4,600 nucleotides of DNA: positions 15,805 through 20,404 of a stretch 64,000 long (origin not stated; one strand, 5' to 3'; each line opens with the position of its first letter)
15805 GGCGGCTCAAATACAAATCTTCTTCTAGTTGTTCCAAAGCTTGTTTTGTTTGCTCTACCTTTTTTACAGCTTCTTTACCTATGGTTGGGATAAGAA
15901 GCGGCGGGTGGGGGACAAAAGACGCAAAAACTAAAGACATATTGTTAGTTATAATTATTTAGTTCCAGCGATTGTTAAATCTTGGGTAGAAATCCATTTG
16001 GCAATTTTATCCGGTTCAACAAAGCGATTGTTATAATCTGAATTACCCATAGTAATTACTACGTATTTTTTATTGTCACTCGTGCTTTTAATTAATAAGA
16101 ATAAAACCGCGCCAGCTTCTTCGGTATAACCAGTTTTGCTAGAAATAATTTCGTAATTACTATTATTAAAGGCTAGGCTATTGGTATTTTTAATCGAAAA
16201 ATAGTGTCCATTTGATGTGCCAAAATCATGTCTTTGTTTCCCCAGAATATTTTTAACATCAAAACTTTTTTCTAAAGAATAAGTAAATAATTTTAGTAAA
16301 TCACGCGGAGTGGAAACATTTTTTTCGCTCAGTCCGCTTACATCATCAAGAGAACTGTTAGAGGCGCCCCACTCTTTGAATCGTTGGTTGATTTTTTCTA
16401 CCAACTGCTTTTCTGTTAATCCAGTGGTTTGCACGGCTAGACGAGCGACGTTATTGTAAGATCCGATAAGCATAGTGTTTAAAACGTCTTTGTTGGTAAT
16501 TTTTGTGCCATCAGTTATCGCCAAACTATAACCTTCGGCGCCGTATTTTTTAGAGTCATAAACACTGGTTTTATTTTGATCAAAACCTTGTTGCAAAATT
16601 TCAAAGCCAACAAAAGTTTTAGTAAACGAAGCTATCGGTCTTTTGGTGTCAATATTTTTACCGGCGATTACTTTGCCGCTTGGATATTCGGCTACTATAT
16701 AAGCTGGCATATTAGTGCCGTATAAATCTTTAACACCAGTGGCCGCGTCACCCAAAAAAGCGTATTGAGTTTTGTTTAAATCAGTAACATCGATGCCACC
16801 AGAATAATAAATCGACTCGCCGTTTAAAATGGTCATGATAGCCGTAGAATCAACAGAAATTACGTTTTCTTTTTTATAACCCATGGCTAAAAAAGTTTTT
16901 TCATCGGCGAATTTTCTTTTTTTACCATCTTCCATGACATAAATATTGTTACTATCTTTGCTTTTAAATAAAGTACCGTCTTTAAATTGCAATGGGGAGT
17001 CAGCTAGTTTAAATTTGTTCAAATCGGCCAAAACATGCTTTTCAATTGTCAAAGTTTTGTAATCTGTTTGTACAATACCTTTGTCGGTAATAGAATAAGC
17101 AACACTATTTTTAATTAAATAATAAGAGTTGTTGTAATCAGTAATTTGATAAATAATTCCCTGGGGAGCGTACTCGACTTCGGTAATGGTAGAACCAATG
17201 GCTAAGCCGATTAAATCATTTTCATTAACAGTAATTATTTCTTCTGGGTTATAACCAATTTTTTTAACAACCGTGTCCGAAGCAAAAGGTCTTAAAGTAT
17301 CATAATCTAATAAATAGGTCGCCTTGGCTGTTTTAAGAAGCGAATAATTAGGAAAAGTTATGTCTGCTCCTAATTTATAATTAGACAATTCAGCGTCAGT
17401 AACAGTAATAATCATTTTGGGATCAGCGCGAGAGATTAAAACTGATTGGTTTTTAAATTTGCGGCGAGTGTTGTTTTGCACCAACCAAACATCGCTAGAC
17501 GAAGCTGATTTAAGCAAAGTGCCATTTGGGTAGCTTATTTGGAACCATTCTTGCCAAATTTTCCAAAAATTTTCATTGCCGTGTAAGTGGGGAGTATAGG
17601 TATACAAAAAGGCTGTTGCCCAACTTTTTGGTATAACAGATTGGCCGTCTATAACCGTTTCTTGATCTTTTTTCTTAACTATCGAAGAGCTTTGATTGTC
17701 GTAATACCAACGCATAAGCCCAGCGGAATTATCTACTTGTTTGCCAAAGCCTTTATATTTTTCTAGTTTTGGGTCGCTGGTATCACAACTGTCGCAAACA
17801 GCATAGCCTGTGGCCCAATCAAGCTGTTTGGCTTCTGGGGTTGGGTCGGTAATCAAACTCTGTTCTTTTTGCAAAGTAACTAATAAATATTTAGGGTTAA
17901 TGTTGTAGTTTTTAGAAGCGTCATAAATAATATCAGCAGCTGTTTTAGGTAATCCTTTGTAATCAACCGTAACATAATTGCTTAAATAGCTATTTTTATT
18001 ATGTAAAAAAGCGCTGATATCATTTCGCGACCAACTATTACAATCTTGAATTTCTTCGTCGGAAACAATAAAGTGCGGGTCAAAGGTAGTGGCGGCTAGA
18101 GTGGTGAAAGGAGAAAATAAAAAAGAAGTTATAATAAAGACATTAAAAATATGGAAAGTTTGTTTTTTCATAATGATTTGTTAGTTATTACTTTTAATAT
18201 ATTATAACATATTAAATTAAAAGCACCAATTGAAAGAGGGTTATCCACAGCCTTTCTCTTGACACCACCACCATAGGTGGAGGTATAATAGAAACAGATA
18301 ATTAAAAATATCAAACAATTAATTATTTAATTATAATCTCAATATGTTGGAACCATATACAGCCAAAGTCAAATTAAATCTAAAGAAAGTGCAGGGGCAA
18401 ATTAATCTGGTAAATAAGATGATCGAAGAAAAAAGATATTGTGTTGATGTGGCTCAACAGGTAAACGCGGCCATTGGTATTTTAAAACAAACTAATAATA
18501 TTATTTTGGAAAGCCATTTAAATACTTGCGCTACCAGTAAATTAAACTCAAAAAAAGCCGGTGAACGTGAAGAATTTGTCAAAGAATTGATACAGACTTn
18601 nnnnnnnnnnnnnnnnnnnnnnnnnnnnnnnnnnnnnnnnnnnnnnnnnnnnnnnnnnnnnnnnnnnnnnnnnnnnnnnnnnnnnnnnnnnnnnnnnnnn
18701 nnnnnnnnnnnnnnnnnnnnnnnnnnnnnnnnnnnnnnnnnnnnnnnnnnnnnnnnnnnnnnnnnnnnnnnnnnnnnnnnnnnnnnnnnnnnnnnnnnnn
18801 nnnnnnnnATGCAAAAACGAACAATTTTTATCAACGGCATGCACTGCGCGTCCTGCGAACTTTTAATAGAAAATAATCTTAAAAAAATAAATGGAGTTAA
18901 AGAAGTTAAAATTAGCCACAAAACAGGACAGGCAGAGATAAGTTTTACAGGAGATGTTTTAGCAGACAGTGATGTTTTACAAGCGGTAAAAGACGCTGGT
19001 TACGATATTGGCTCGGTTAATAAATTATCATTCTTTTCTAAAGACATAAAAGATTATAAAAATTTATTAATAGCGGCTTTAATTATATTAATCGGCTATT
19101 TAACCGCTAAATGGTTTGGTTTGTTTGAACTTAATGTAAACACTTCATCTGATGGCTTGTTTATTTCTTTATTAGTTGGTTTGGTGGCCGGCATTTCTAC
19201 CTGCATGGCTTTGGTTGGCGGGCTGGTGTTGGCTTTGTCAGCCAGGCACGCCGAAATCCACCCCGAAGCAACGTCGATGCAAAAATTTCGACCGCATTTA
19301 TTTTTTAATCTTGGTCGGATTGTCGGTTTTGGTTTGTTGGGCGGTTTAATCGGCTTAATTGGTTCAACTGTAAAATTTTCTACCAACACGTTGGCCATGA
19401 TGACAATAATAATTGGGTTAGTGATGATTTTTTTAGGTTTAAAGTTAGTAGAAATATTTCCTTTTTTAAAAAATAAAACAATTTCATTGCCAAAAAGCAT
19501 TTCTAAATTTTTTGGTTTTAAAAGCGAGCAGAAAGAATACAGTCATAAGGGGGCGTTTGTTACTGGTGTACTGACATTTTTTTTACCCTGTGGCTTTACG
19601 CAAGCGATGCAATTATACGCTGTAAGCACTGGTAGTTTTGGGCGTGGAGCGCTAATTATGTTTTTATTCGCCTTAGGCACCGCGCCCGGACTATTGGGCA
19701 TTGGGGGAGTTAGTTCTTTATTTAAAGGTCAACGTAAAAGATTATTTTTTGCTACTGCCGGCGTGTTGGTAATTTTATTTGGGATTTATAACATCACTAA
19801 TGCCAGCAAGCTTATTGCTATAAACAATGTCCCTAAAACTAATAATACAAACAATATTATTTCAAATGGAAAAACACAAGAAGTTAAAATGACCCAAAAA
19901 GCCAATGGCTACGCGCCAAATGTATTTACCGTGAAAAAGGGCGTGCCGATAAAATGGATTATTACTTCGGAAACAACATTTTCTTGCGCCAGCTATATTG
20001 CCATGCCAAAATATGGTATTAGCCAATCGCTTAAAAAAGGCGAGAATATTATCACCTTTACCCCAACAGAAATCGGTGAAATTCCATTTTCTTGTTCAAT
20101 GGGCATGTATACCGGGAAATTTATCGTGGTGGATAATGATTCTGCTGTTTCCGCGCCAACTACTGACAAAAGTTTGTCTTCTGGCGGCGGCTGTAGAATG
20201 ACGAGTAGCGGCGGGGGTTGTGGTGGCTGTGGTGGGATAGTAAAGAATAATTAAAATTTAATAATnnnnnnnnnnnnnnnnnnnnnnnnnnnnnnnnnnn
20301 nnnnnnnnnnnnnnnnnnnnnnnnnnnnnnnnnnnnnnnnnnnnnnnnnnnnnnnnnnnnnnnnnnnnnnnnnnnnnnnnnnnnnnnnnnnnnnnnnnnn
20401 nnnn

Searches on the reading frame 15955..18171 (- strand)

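Call 12: search_protein_families(library=pfam, proteins=[window:15955-18171:-], max_evalue=0.01)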
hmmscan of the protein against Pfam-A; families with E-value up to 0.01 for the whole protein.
window:15955-18171:- (738 aa): 2 families
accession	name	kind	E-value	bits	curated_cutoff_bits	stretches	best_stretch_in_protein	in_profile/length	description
PF00768.25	Peptidase_S11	-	7.1e-26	91.6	27.6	1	490-709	14-236/239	D-alanyl-D-alanine carboxypeptidase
PF13354.11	Beta-lactamase2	-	3.5e-08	33.5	22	1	501-630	12-144/214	Beta-lactamase enzyme family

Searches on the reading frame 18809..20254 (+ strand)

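Call 12: search_protein_families(library=pfam, proteins=[window:18809-20254:+], max_evalue=0.01)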
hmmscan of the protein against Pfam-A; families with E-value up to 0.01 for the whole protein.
window:18809-20254:+ (481 aa): 3 families
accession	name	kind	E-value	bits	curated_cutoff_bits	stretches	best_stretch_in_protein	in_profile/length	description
PF13386.12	DsbD_2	-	2.2e-37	129.3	24.9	1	121-327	3-199/199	Cytochrome C biogenesis protein transmembrane region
PF00403.32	HMA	-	3.2e-14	53.5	24.8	1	5-66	1-62/62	Heavy-metal-associated domain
PF13473.12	Cupredoxin_1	-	6.3e-09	36.2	27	1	353-440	17-104/104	Cupredoxin-like domain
